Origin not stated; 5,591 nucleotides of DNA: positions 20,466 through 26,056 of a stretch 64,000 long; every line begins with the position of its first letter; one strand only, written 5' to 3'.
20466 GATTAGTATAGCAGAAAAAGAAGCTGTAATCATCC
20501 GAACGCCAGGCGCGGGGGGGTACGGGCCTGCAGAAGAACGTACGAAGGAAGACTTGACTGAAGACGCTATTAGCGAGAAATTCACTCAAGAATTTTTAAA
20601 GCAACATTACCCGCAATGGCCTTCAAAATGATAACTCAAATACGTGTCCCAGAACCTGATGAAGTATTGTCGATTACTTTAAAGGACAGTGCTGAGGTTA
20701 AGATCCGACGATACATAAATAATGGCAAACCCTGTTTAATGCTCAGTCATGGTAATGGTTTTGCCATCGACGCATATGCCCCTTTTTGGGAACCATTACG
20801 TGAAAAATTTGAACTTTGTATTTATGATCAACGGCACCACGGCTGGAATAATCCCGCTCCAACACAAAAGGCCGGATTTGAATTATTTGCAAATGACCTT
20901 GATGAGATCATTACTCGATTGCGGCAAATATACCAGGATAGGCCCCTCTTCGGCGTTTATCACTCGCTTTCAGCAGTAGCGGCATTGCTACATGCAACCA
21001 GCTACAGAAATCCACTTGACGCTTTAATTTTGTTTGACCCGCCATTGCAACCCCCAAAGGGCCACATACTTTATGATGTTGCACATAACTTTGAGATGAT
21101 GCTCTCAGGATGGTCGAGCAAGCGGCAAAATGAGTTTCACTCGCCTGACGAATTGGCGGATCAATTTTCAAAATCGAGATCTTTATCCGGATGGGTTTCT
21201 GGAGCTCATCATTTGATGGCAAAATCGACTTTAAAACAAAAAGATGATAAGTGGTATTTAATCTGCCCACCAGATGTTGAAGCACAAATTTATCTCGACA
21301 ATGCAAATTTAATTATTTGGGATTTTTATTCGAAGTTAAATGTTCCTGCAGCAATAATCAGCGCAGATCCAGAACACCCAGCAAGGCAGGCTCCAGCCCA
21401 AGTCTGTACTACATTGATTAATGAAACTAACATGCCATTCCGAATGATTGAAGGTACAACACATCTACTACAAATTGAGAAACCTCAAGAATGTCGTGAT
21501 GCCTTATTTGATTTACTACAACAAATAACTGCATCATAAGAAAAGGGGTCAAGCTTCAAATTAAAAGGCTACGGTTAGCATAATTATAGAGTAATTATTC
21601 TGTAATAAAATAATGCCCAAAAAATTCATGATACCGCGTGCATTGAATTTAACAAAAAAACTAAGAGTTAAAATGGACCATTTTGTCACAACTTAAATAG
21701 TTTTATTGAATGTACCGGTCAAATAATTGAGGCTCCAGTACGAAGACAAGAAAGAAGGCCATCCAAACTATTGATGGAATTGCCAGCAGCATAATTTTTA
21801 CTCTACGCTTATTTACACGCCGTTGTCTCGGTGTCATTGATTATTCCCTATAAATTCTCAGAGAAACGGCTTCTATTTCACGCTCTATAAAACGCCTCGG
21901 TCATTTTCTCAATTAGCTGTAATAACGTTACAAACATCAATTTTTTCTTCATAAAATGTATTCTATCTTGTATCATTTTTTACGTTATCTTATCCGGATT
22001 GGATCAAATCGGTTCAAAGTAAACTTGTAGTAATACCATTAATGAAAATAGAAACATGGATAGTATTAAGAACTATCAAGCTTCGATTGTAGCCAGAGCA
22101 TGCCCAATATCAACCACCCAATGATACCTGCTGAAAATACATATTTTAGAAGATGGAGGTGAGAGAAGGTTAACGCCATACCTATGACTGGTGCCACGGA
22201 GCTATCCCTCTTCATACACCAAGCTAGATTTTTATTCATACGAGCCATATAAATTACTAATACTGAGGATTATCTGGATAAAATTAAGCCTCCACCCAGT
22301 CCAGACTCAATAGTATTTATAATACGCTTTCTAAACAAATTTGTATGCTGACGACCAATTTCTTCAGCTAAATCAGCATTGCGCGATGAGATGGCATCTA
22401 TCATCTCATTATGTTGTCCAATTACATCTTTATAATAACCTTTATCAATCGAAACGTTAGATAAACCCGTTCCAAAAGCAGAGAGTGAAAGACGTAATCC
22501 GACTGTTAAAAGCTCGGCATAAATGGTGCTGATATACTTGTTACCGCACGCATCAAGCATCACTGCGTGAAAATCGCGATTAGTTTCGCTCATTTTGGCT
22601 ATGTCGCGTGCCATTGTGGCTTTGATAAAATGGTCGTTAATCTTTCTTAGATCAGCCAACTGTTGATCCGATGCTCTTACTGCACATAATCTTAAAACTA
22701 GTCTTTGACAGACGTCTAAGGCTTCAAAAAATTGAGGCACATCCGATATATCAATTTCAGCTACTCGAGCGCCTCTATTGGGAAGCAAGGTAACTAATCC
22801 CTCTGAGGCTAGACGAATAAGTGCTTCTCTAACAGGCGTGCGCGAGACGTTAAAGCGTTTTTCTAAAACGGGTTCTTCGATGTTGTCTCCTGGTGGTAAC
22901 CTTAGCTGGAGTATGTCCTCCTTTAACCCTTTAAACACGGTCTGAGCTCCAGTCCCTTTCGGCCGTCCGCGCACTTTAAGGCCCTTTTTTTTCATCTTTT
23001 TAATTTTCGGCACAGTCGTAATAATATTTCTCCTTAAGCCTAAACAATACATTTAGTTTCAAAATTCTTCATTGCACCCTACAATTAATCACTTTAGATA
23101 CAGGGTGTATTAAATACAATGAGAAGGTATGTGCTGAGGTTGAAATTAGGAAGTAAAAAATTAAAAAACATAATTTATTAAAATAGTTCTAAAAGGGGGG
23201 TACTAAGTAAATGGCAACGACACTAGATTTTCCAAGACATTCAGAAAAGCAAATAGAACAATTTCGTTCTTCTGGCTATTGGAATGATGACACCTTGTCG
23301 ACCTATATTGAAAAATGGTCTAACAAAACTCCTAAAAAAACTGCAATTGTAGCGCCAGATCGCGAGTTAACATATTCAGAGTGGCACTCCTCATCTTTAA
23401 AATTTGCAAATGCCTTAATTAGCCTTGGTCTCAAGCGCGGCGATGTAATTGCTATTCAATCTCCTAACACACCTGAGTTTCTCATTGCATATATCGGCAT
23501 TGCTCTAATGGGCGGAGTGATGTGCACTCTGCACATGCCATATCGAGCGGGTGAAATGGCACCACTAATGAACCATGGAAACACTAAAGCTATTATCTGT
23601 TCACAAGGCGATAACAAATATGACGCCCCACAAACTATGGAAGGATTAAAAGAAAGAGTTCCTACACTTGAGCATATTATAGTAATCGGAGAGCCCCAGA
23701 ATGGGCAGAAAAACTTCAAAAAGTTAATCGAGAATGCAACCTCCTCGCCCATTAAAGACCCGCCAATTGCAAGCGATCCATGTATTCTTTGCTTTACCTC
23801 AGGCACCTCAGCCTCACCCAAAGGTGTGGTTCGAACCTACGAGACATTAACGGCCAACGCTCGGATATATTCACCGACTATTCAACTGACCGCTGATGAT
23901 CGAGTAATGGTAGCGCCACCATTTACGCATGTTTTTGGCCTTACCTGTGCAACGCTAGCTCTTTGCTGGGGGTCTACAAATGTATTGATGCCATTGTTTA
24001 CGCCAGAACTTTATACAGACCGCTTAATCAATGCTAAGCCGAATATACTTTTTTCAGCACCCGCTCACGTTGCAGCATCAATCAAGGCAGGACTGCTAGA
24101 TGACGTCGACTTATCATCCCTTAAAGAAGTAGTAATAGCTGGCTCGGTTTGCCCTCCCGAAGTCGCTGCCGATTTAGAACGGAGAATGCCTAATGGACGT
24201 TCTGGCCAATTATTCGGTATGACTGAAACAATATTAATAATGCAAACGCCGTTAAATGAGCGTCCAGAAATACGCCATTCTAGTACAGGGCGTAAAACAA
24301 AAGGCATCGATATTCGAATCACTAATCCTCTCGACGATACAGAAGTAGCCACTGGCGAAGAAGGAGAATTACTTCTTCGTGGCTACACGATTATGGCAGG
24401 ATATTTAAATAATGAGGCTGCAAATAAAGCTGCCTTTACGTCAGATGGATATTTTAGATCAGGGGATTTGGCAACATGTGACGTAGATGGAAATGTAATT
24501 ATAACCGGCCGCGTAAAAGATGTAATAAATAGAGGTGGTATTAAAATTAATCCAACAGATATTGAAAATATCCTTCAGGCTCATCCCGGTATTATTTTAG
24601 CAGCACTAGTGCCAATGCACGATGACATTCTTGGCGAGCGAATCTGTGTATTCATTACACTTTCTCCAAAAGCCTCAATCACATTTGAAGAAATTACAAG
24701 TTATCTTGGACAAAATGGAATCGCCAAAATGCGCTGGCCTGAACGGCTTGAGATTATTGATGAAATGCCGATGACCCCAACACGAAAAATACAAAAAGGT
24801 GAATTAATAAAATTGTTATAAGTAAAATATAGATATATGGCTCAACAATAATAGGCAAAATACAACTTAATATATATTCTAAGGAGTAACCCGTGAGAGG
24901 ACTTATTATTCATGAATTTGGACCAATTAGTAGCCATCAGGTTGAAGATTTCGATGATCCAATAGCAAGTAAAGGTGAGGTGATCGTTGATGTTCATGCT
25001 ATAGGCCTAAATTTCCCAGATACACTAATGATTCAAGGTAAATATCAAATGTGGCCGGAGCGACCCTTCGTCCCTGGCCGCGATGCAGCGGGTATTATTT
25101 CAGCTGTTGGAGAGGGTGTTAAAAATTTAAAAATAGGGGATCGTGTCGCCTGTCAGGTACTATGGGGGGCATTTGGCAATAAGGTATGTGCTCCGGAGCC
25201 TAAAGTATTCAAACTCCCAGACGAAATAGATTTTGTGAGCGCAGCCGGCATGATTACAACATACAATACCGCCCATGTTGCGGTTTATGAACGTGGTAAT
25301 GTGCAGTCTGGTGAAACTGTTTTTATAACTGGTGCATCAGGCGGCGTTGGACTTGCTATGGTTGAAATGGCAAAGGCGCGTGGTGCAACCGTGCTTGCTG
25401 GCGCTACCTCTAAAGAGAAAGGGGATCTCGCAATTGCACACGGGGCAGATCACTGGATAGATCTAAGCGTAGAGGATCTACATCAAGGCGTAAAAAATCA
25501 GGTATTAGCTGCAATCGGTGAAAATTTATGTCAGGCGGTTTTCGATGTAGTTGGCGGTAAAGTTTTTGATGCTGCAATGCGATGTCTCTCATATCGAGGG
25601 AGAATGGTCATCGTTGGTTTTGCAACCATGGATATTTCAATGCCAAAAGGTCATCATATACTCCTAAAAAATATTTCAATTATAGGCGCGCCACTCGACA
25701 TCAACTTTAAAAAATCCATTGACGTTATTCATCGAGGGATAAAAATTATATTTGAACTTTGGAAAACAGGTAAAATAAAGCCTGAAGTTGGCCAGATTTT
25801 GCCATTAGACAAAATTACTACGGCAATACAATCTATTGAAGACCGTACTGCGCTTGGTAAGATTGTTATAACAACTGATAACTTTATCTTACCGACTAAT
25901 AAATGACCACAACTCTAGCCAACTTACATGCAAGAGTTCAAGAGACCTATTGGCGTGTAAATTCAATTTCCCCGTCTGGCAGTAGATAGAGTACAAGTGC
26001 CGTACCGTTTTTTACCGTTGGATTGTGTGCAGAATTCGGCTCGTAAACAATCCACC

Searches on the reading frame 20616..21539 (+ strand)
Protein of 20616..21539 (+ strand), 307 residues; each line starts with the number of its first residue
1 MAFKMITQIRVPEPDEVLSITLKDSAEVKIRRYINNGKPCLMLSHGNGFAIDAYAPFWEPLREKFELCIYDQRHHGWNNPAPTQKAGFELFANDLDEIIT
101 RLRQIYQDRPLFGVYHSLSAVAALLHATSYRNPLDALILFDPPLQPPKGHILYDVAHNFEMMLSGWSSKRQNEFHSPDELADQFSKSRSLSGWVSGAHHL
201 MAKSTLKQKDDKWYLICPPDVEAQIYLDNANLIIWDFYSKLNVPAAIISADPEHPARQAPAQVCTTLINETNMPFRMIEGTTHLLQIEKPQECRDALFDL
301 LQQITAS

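Call 17: search_protein_families(library=pfam, proteins=[window:20616-21539:+])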
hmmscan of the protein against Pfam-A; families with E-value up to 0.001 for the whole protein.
window:20616-21539:+ (307 aa): 3 families
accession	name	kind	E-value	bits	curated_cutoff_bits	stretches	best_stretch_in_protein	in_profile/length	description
PF12146.15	Hydrolase_4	-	1.1e-12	48.2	27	1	39-289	5-238/239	Serine aminopeptidase, S33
PF12697.13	Abhydrolase_6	-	6.2e-09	37.3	26.3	1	43-296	3-217/217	Alpha/beta hydrolase family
PF00561.26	Abhydrolase_1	-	3.7e-05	23.9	25.8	1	41-290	3-245/245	alpha/beta hydrolase fold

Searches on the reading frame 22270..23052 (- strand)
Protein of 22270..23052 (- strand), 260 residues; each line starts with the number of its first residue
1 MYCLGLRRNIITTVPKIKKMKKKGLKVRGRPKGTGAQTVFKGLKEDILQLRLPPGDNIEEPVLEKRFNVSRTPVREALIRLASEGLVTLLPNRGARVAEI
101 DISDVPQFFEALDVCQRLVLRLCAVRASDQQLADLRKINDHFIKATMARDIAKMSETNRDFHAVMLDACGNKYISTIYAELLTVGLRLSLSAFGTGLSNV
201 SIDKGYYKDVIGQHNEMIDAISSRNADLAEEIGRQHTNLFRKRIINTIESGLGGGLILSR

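Call 17: search_protein_families(library=pfam, proteins=[window:22270-23052:-])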
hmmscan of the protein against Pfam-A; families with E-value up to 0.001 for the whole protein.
window:22270-23052:- (260 aa): 2 families
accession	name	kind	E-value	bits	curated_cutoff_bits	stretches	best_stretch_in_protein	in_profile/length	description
PF07729.17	FCD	-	2.5e-19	70.4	24.3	1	116-237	10-123/125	FCD domain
PF00392.27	GntR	-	2.4e-17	62.8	27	1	37-97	3-64/64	Bacterial regulatory proteins, gntR family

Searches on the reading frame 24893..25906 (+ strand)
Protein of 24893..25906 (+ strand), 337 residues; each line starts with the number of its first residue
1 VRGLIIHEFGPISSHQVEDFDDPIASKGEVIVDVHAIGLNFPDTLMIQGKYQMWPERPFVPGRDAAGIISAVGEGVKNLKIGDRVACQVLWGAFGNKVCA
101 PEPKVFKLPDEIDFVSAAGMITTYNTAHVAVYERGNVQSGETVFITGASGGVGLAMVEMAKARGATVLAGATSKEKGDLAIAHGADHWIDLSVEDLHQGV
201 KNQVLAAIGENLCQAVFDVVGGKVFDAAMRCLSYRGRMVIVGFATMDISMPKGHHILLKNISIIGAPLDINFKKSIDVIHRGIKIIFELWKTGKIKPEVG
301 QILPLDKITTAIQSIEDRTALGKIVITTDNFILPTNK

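Call 3: search_protein_families(library=pfam, proteins=[window:24893-25906:+])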
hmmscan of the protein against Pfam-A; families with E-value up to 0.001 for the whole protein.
window:24893-25906:+ (337 aa): 4 families
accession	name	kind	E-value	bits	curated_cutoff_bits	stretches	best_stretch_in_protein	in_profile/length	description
PF00107.32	ADH_zinc_N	-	2.3e-21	76.6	31.8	1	151-266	1-112/129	Zinc-binding dehydrogenase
PF08240.17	ADH_N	-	7.9e-17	61.9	23.5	1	27-110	2-104/104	Alcohol dehydrogenase GroES-like domain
PF13602.12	ADH_zinc_N_2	-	3.7e-14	54.2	27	1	184-326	2-134/134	Zinc-binding dehydrogenase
PF00106.31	adh_short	-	0.00043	20.3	26.6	1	142-182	2-42/195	short chain dehydrogenase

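Call 4: search_protein_families(library=ncbifam, proteins=[window:24893-25906:+])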
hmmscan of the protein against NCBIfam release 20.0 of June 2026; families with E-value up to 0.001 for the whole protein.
window:24893-25906:+ (337 aa): 40 families (the best 25 are shown)
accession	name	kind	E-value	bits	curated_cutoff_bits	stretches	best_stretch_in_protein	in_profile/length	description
TIGR02824.1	quinone_pig3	subfamily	7.4e-59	199.4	296.8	1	1-327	1-324/325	putative NAD(P)H quinone oxidoreductase, PIG3 family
NF010344.0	PRK13771.1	subfamily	6e-43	147.1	349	2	90-328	114-333/334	putative alcohol dehydrogenase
NF008024.0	PRK10754.1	subfamily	2.5e-36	125.3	348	1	9-323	10-322/327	NADPH:quinone reductase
NF041172.1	AcrlCoa_red_Thmprot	equivalog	9.4e-34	116.8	500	2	130-327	153-333/334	acryloyl-CoA reductase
NF041183.1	Pks2_ls1_myc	equivalog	9.6e-29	99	2400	1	6-327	1411-1728/2086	sulfolipid-1 biosynthesis phthioceranic/hydroxyphthioceranic acid synthase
TIGR02823.1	oxido_YhdH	subfamily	2.9e-26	92.1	297.25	1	14-326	13-322/324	acrylyl-CoA reductase family protein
TIGR03989.1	Rxyl_3153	subfamily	7.2e-23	81.4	440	2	89-252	136-297/370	NDMA-dependent alcohol dehydrogenase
NF051456.1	acrylyl_AcuI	equivalog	3.3e-20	72.1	440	1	2-266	2-266/325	acrylyl-CoA reductase (NADPH)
TIGR02817.1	adh_fam_1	subfamily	3.5e-20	72.7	284.05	1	19-326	21-333/336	zinc-binding alcohol dehydrogenase family protein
NF006940.0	PRK09422.1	equivalog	9.1e-19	67.6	344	2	104-327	127-334/338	alcohol dehydrogenase AdhP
TIGR01751.1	crot-CoA-red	equivalog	9.2e-19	67.4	378.55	2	105-325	153-384/398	crotonyl-CoA carboxylase/reductase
NF047908.1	AldhRedAhr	equivalog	2.6e-18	66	470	2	92-326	120-333/335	NADPH-dependent aldehyde reductase Ahr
NF041097.1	keto_inos_dh_IolM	equivalog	7.3e-17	61.1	450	2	113-325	179-387/389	scyllo-inosose 3-dehydrogenase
NF007489.0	PRK10083.1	equivalog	1.7e-16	60.1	376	2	92-282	115-299/339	Zn-dependent oxidoreductase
NF058644.1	CurcmRedCuraProt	equivalog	3.6e-15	55.9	440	1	77-245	80-243/336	NADPH-dependent curcumin/dihydrocurcumin reductase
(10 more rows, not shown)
